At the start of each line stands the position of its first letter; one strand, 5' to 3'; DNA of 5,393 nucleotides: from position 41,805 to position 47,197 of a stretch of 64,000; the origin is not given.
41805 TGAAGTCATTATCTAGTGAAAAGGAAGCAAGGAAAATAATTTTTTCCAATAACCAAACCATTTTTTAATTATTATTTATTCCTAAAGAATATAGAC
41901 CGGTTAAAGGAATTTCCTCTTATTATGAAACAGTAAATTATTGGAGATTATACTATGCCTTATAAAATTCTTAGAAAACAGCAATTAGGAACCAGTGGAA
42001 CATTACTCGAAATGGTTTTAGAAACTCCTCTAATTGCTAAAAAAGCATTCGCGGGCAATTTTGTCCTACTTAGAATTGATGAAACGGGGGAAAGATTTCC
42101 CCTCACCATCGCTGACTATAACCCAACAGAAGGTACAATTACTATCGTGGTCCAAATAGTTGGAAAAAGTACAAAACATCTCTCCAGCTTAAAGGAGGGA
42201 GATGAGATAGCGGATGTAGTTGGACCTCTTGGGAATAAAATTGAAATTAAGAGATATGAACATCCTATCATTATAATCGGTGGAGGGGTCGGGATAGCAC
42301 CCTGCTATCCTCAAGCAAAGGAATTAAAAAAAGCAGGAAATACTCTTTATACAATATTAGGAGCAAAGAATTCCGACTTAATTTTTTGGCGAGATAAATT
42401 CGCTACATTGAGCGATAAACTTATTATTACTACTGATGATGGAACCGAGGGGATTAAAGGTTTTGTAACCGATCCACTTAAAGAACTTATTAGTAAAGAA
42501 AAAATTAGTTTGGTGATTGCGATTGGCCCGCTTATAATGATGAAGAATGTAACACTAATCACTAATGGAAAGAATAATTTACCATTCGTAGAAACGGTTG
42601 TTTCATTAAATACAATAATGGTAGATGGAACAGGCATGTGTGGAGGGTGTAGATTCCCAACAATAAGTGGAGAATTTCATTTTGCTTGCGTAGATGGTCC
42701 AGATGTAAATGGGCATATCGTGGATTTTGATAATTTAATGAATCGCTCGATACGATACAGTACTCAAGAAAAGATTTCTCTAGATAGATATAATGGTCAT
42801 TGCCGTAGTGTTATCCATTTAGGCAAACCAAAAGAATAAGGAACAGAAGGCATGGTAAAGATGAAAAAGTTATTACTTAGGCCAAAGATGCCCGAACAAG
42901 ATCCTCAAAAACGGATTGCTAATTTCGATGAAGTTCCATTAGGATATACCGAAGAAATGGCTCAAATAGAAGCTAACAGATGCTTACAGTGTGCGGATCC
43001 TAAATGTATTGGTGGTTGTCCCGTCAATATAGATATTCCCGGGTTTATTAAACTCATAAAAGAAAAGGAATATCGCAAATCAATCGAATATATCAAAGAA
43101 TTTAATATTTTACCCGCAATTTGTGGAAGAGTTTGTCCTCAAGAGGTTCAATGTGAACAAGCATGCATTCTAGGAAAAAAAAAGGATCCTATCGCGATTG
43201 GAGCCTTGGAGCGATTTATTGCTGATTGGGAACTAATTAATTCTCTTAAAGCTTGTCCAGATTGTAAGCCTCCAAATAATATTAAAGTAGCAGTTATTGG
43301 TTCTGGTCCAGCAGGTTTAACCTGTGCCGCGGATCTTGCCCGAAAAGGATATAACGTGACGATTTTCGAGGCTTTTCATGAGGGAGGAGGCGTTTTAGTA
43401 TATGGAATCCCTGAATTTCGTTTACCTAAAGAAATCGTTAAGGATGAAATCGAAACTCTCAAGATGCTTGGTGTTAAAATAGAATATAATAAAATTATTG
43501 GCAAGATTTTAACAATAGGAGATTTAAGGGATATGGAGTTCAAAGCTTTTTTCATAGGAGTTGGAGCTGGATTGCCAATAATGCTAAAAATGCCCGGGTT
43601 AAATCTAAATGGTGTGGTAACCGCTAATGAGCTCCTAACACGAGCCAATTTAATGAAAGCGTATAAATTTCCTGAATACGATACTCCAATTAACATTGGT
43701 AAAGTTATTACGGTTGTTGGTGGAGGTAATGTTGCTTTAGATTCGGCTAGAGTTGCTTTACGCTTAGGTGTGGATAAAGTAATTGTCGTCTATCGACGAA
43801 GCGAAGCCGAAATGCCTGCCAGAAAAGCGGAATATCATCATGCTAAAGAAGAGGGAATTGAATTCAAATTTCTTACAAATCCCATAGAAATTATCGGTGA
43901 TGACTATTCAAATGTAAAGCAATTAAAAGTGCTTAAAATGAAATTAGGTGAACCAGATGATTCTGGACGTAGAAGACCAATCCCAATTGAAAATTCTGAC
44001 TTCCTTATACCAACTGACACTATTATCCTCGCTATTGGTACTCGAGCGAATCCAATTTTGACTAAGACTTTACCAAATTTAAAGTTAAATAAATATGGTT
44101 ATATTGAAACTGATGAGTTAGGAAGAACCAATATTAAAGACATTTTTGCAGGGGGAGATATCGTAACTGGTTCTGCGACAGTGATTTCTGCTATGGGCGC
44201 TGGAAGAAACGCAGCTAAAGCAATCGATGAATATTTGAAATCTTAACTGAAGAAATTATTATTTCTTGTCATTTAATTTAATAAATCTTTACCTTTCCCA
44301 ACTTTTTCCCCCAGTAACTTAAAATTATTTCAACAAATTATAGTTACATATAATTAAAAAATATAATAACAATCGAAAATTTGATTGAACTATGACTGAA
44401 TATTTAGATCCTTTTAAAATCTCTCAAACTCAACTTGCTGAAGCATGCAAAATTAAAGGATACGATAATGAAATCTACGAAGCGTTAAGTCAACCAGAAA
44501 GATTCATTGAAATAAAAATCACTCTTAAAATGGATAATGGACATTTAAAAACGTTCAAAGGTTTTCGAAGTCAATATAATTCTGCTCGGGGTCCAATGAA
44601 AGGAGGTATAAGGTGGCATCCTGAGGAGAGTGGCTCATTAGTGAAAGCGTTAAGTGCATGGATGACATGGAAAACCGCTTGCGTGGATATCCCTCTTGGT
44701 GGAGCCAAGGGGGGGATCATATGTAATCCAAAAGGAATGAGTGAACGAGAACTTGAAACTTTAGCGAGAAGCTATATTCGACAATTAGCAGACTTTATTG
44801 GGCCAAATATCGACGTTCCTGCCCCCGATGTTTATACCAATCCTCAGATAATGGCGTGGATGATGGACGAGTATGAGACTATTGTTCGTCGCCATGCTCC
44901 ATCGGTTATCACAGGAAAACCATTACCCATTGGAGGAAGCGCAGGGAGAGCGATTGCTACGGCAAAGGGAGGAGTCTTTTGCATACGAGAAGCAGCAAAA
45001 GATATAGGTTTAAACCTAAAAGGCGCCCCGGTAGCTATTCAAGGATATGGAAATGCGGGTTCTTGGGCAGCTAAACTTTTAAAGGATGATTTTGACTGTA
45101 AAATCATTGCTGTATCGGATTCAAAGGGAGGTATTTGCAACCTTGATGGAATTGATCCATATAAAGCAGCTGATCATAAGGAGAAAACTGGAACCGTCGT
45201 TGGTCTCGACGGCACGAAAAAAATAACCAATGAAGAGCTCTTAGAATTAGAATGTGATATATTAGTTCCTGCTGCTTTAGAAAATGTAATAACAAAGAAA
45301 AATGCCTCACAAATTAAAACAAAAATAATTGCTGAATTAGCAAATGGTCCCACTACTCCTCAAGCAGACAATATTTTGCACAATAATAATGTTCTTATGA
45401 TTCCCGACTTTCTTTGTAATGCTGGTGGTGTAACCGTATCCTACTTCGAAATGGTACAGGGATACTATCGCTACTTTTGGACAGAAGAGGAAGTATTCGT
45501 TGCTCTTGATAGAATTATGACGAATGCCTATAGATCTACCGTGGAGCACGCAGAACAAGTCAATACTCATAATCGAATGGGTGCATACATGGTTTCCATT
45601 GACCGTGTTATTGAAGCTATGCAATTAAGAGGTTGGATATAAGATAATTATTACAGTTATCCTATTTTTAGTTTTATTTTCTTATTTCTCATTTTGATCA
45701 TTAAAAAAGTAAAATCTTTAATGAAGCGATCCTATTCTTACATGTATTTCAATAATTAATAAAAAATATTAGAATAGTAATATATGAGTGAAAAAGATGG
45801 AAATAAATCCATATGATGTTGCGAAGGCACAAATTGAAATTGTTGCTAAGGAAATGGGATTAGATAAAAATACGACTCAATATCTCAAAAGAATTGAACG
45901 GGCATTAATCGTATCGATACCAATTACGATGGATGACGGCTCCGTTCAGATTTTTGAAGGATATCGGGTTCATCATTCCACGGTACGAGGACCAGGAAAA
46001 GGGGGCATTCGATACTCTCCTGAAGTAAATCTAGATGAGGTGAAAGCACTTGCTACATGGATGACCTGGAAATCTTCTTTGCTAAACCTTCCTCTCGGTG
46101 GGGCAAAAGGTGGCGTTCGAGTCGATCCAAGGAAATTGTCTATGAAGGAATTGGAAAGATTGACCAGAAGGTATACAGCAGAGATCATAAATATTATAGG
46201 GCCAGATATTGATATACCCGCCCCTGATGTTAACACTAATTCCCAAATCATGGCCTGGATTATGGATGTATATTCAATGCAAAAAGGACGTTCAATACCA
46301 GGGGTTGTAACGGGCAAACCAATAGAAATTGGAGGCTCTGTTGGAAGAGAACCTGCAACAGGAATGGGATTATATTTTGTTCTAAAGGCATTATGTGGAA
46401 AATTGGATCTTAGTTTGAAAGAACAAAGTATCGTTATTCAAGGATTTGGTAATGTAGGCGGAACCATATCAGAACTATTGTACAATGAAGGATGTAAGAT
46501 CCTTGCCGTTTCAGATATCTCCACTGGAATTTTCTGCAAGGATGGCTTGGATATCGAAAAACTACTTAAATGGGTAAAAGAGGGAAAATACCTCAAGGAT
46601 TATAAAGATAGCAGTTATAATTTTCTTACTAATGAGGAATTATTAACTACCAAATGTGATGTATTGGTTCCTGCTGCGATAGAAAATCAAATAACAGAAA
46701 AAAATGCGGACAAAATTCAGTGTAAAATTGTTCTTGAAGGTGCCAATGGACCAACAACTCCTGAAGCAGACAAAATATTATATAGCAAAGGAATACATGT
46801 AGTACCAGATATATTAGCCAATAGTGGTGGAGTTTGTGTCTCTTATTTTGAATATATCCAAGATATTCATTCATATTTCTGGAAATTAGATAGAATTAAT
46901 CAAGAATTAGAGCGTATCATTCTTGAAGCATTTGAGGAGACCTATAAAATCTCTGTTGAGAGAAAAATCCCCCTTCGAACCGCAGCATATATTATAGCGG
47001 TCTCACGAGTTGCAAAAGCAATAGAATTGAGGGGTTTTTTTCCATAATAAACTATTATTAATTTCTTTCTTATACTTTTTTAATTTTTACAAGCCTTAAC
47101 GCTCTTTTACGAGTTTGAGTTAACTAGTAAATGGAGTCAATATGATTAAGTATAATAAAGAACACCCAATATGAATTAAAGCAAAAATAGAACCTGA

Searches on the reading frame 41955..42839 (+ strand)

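Call 89: search_protein_families(library=pfam, proteins=[window:41955-42839:+], max_evalue=0.00001)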
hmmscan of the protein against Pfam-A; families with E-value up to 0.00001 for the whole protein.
window:41955-42839:+ (294 aa): 1 family
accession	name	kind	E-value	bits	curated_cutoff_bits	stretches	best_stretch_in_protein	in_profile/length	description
PF10418.14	DHODB_Fe-S_bind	-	2.9e-10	40.2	23.9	1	219-256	1-40/41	Iron-sulfur cluster binding domain of dihydroorotate dehydrogenase B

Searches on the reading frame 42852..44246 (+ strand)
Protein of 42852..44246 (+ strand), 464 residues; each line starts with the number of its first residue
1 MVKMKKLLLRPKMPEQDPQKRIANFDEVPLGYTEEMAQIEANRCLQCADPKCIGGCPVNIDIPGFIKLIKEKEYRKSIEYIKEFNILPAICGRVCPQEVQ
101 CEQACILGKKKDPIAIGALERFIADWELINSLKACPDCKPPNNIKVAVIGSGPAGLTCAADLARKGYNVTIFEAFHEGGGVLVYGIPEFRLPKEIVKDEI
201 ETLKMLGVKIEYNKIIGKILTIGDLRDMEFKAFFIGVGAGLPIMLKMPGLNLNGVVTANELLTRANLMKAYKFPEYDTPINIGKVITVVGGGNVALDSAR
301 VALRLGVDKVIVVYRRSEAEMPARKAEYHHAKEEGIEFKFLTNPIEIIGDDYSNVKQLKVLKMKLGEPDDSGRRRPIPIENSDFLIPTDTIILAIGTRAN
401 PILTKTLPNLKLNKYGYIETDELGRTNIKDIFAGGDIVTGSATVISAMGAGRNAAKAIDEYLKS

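Call 89: search_protein_families(library=pfam, proteins=[window:42852-44246:+], max_evalue=0.00001)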
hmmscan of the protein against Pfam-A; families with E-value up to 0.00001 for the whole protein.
window:42852-44246:+ (464 aa): 7 families
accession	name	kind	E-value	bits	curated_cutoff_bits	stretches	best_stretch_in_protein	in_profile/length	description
PF14691.11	Fer4_20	-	1.1e-42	144.8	25.8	1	21-128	1-109/113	Dihydroprymidine dehydrogenase domain II, 4Fe-4S cluster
PF07992.20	Pyr_redox_2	-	4.4e-40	138.3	26.1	1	145-451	2-291/291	Pyridine nucleotide-disulphide oxidoreductase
PF00070.33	Pyr_redox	-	8.9e-13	49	22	1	286-360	2-79/82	Pyridine nucleotide-disulphide oxidoreductase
PF01266.30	DAO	-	1.6e-07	31.7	27.9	1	145-179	1-35/353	FAD dependent oxidoreductase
PF13450.12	NAD_binding_8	-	7.2e-07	29.8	21.9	1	148-180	1-33/68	NAD(P)-binding Rossmann-like domain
PF13738.12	Pyr_redox_3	-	3.9e-06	26.8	30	0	148-174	2-29/305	Pyridine nucleotide-disulphide oxidoreductase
PF01494.25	FAD_binding_3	-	7.6e-06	25.8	22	0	144-174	2-32/349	FAD binding domain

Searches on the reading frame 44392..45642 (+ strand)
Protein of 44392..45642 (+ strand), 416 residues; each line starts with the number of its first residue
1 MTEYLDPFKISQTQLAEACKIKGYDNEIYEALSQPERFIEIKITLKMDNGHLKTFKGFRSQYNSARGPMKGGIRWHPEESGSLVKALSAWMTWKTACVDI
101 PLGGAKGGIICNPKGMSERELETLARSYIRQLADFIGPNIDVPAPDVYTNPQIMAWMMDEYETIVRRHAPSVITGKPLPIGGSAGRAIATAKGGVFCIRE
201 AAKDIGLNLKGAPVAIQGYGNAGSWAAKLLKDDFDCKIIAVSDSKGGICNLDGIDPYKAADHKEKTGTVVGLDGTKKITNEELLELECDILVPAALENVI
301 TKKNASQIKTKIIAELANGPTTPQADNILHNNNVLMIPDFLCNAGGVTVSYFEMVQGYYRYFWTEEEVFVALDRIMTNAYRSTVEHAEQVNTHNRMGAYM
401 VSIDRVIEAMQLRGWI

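Call 89: search_protein_families(library=pfam, proteins=[window:44392-45642:+], max_evalue=0.00001)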
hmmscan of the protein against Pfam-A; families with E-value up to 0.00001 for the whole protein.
window:44392-45642:+ (416 aa): 2 families
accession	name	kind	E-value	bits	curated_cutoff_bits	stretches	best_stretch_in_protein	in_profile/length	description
PF00208.27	ELFV_dehydrog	-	2.5e-77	260.3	23.4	1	181-414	1-241/241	Glutamate/Leucine/Phenylalanine/Valine dehydrogenase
PF02812.23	ELFV_dehydrog_N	-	3.1e-55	185.8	25.3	1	35-162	1-128/129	Glu/Leu/Phe/Val dehydrogenase, dimerisation domain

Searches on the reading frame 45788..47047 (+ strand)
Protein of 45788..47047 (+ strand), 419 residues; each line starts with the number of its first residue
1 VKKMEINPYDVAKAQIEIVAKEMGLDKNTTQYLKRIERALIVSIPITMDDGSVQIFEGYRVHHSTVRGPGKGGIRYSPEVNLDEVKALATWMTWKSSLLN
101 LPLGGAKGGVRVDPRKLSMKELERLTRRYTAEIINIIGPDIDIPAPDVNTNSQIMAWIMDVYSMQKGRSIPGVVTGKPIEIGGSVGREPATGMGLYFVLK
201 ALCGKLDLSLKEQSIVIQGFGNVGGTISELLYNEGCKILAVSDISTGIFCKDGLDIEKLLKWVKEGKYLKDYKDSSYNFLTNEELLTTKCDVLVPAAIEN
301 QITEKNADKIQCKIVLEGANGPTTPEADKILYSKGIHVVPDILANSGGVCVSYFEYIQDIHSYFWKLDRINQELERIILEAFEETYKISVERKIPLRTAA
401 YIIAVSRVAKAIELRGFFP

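Call 89: search_protein_families(library=pfam, proteins=[window:45788-47047:+], max_evalue=0.00001)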
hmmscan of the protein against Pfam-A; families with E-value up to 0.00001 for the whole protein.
window:45788-47047:+ (419 aa): 2 families
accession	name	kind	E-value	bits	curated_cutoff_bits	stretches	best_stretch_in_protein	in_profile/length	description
PF00208.27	ELFV_dehydrog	-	6.9e-76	255.6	23.4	1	182-416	1-241/241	Glutamate/Leucine/Phenylalanine/Valine dehydrogenase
PF02812.23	ELFV_dehydrog_N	-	2.8e-57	192.4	25.3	1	37-163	2-128/129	Glu/Leu/Phe/Val dehydrogenase, dimerisation domain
